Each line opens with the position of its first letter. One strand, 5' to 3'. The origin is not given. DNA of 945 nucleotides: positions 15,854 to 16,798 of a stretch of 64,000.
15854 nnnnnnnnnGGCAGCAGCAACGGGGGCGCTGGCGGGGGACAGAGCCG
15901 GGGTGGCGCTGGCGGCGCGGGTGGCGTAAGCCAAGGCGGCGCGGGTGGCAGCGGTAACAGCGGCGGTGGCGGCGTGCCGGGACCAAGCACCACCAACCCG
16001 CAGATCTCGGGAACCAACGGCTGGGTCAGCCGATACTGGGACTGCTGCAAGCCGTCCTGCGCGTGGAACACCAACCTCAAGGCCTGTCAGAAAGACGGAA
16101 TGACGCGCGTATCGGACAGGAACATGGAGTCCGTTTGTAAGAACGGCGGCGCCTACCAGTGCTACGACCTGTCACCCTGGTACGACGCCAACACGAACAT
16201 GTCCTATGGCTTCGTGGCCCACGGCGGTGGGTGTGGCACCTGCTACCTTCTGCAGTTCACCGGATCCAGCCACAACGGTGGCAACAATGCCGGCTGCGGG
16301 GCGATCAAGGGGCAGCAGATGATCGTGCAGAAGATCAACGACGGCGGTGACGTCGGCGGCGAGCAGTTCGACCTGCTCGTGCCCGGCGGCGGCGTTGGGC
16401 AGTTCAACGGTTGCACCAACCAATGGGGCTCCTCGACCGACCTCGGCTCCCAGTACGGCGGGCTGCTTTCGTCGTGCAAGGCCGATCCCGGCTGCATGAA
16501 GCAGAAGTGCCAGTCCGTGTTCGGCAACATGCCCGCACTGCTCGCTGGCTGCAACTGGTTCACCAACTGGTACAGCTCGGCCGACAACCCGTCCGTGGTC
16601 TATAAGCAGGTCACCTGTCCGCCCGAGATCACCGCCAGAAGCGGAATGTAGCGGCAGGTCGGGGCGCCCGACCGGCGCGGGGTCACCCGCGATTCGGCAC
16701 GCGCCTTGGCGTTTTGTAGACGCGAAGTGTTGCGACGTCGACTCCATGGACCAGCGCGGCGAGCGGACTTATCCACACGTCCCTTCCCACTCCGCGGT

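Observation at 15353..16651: Fungal-type GH45 endoglucanase in a bacterium, fused to an ShK-like module through long Gly/Ser linkers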

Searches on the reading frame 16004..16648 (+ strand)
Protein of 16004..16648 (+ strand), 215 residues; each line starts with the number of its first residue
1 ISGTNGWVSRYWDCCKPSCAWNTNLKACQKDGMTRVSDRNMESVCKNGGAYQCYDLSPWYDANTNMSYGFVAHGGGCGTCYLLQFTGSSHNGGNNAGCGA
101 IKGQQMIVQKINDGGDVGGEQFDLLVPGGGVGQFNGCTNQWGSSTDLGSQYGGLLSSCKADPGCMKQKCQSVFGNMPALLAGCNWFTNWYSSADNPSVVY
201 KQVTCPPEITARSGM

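Call 19: find_homologous_proteins(query=window:16004-16648:+, max_evalue=0.00001)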
Query seq(215 aa) (215 aa): 312 proteins with E <= 0.00001 among 350 candidates; the best 120 are listed.
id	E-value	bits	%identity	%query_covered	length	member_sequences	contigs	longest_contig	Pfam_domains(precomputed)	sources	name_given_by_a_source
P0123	3.2e-98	346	69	100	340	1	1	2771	PF02015.23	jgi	jgi:hypothetical protein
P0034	6.1e-97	342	67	100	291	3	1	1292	PF02015.23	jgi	jgi:hypothetical protein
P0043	9.8e-97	341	68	100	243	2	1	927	PF02015.23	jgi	jgi:hypothetical protein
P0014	2.3e-96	340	68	100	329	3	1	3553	PF02015.23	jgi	jgi:hypothetical protein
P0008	4.5e-96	339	68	100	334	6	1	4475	PF02015.23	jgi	jgi:hypothetical protein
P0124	7.4e-91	322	64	100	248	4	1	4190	PF02015.23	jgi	jgi:hypothetical protein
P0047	7.7e-91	322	67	100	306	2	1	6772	PF02015.23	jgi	jgi:hypothetical protein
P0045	2.7e-90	320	66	100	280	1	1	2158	PF02015.23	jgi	jgi:hypothetical protein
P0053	1.3e-88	315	63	100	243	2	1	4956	PF02015.23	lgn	-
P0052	1.3e-88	315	65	100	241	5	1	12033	PF02015.23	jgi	jgi:hypothetical protein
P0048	8.5e-88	312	63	100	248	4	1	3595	PF02015.23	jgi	jgi:hypothetical protein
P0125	4.9e-87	310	63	100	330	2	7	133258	PF02015.23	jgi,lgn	-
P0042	2.3e-86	308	61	100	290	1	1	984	PF02015.23,PF01549.30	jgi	jgi:hypothetical protein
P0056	4.1e-86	307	63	100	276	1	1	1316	PF02015.23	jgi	jgi:hypothetical protein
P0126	4.6e-86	307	63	100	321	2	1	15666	PF02015.23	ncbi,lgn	-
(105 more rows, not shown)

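Call 23: find_related_loci(query=A2, collection=genome_contigs, flank=3000)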
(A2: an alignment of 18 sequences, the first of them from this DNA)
Query A2 (213 aa) in genome_contigs; peptide patterns used: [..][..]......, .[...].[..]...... (x = any residue, [..] = any of these).
543 stretches matched a pattern; 456 encode a relative of the query (tblastn E <= 1e-3); the best 80 are kept; 80 distinct loci.
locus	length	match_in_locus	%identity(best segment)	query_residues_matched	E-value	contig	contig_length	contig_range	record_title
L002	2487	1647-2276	67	1-213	4e-101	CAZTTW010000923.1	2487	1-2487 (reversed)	MAG TPA_asm: uncultured Myxococcales bacterium isolate binchicken_co50_413 genome assembly, contig: NODE_78580_length_24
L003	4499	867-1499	66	1-213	2e-97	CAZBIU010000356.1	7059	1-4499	MAG TPA_asm: uncultured Myxococcales bacterium isolate binchicken_co50_418 genome assembly, contig: NODE_14669_length_70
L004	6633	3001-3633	69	2-213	6e-97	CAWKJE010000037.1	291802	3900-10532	MAG: uncultured delta proteobacterium isolate MFD04752.bin.1.7 genome assembly, contig: contig_24462, whole genome shotg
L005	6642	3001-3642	67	1-213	3e-93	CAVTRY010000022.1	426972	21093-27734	MAG: uncultured delta proteobacterium isolate MFD09286.bin.2.143 genome assembly, contig: contig_29104, whole genome sho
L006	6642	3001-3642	63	1-213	1e-91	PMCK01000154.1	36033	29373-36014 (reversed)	MAG: Myxococcales bacterium isolate fen_1139 73.20120700_E3M.180_contig_301109, whole genome shotgun sequence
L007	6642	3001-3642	64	1-213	1e-91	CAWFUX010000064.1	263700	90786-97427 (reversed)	MAG: uncultured delta proteobacterium isolate MFD09286.bin.2.92 genome assembly, contig: contig_90886, whole genome shot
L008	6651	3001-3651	63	1-213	9e-86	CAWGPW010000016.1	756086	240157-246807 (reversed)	MAG: uncultured delta proteobacterium isolate MFD05502.bin.2.3 genome assembly, contig: contig_26266, whole genome shotg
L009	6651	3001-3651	63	1-213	9e-85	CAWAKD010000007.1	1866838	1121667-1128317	MAG: uncultured delta proteobacterium isolate MFD02416.bin.1.176 genome assembly, contig: contig_49853, whole genome sho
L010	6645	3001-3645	60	1-213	5e-84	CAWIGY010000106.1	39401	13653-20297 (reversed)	MAG: uncultured delta proteobacterium isolate MFD03726.bin.2.96 genome assembly, contig: contig_77953, whole genome shot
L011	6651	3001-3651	62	1-213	4e-84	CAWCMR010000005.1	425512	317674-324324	MAG: uncultured delta proteobacterium isolate MFD05502.bin.2.118 genome assembly, contig: contig_22180, whole genome sho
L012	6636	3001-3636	62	2-213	3e-83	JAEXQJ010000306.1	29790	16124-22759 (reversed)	MAG: Proteobacteria bacterium isolate OH_HBrB_216 k127_1140947, whole genome shotgun sequence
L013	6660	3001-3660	62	1-213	6e-83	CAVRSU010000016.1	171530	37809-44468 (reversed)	MAG: uncultured delta proteobacterium isolate MFD01476.bin.2.97 genome assembly, contig: contig_19999, whole genome shot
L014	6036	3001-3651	60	1-213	2e-80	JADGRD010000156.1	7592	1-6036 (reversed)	MAG: Proteobacteria bacterium isolate Chersky.38_30 contig-100_3504, whole genome shotgun sequence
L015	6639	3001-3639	58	1-213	7e-80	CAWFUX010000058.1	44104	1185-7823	MAG: uncultured delta proteobacterium isolate MFD09286.bin.2.92 genome assembly, contig: contig_86689, whole genome shot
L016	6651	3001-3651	61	1-213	2e-79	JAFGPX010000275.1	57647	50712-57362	MAG: Deltaproteobacteria bacterium isolate Zod_Metabat.714 k87_10693614, whole genome shotgun sequence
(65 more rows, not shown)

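Call 46: search_solved_structures(query=window:16004-16648:+, max_evalue=10, show_alignments=5)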
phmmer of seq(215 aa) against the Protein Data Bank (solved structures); distinct sequences matched with E-value up to 10: 10.
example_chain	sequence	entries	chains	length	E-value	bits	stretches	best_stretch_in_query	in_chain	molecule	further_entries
5glx_A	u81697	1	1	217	3.4e-39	138.3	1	5-214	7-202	Glycoside hydrolase family 45 protein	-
5gly_A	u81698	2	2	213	4.4e-39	137.9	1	5-214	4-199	Glycoside hydrolase family 45 protein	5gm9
5h4u_A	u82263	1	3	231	7.2e-36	127.4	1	5-213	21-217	Endo-beta-1,4-glucanase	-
1oa7_A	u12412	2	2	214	1.4e-35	126.4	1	5-214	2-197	CELLULASE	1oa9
1l8f_A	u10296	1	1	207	1.9e-35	126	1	5-214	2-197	Endoglucanase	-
6mvi_A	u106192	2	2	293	6.8e-34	120.9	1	5-214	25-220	Endoglucanase V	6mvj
1hd5_A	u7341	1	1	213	5.2e-33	118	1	6-214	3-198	ENDOGLUCANASE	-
2eng_A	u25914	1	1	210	6.1e-33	117.8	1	6-214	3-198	ENDOGLUCANASE V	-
3eng_A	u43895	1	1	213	6.5e-33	117.7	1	6-214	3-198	ENDOGLUCANASE V CELLOBIOSE COMPLEX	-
4eng_A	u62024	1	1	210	3.7e-32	115.3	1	6-214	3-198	ENDOGLUCANASE V CELLOHEXAOSE COMPLEX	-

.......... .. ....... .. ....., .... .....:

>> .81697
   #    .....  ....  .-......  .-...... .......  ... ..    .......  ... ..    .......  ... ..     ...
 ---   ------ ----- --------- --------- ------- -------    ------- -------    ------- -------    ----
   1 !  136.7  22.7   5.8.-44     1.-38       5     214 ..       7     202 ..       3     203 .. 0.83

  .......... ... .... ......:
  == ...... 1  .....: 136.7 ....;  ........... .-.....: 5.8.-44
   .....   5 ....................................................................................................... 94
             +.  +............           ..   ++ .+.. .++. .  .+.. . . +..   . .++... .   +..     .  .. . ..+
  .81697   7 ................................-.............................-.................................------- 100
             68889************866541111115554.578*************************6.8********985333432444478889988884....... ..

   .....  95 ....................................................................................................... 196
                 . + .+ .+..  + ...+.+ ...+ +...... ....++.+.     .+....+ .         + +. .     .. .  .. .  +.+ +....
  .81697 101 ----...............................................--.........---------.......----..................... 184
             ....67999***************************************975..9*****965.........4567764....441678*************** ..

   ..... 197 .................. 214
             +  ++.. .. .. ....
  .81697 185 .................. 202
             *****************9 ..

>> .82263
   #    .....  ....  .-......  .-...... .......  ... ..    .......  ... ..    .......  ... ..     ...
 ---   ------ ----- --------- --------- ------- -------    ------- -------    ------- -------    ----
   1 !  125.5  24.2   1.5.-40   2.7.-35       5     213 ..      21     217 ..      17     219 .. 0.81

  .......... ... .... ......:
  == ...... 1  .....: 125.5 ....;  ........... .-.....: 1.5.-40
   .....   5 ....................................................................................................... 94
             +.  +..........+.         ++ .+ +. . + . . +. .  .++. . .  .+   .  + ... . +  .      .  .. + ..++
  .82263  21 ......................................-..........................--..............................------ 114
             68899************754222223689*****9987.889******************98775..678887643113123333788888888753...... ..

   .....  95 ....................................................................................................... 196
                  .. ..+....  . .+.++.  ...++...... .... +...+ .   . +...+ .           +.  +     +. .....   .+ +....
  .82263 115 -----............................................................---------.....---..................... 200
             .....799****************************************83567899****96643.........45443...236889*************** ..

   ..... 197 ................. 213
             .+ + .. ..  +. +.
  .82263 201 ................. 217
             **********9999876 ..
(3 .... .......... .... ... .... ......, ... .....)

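Call 74: predict_structure(alignment_id=A2)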
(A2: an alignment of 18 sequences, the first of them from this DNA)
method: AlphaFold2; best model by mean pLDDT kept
length: 213 residues; sequences in the alignment: 18
mean_pLDDT: 88.2   pTM: 0.87
mean pLDDT of the five models: 88.2, 86.5, 84.2, 84.0, 78.6
residues with pLDDT >= 90: 104; 70-90: 105; 50-70: 4; < 50: 0
segments of 3 or more residues with pLDDT < 50: none
pLDDT, mean of each block of 10 residues (from residue 1): 91 82 90 89 89 93 96 93 93 87 96 83 79 82 75 76 89 89 91 95 96 90
secondary structure, 60 per line:
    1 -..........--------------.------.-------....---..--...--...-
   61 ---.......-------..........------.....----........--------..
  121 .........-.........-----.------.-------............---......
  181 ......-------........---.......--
elements in order: E2-11 E57-59 E64-70 E78-87 H94-98 E103-110 E119-129 H131-139 H160-171 H175-186 E194-201 H205-211

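Call 76: fold_search(model_id=the predicted structure, library=pdb)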
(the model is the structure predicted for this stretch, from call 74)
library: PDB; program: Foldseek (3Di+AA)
matches with E <= 10: 62; with E <= 0.001: 10
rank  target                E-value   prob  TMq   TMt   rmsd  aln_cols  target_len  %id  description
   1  1l8f                  6.9e-23  1.00  0.76  0.78   3.0       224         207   40  Structure of 20K-endoglucanase from Melanocarpus albomyces at 1.8 A (released 2003-04-01)
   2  5glx                  3.2e-22  1.00  0.76  0.75   2.9       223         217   42  Crystal structure of a glycoside hydrolase from Thielavia terrestris NRRL 8126 (released 2017-04-19)
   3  5h4u_A                7.4e-22  1.00  0.76  0.78   3.2       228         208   38  Crystal structure of cellulase from Antarctic springtail, Cryptopygus antarcticus (released 2017-03-22)
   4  6mvi                  9.0e-22  1.00  0.76  0.76   3.0       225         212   39  Apo Cel45A from Neurospora crassa OR74A (released 2019-10-30)
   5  6mvj_A                9.6e-22  1.00  0.75  0.75   3.0       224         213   39  Cellobiose complex Cel45A from Neurospora crassa OR74A (released 2019-10-30)
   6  4eng_A                1.3e-21  1.00  0.77  0.78   2.9       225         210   37  STRUCTURE OF ENDOGLUCANASE V CELLOHEXAOSE COMPLEX (released 1997-06-16)
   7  5gly_A                2.1e-21  1.00  0.75  0.75   3.0       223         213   42  Crystal structure of a glycoside hydrolase in complex with cellotetrose from Thielavia terrestris NRRL 8126 (released 2017-04-19)
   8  3eng_A                7.0e-21  1.00  0.76  0.76   3.0       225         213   38  STRUCTURE OF ENDOGLUCANASE V CELLOBIOSE COMPLEX (released 1997-06-16)
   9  1hd5                  2.7e-20  1.00  0.74  0.77   2.9       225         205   36  Endoglucanase from Humicola insolens AT 1.7A resolution (released 2000-12-08)
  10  2eng                  1.6e-19  1.00  0.74  0.77   2.9       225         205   36  ENDOGLUCANASE V (released 1996-12-07)
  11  5xbu                  2.0e-02  0.77  0.32  0.38  10.2       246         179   14  Crystal structure of GH45 endoglucanase EG27II in apo-form (released 2018-03-28)
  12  5xca_A                3.8e-02  0.72  0.33  0.39  10.0       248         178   13  Crystal structure of GH45 endoglucanase EG27II D137A mutant in complex with cellobiose (released 2018-03-28)
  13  7wvr                  9.8e-02  0.87  0.24  0.26   7.1       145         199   10  Crystal structure of Talaromyces leycettanus JCM12802 expansin (released 2022-12-14)
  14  2gae                  3.3e-01  0.44  0.20  0.13   3.7        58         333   21  Crystal structure of MltA from E. coli (released 2006-05-09)
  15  4jcw_A                4.6e-01  0.35  0.23  0.24   8.3       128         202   13  Crystal structure of Clavibacter michiganensis expansin in complex with cellopentaose (released 2014-03-05)
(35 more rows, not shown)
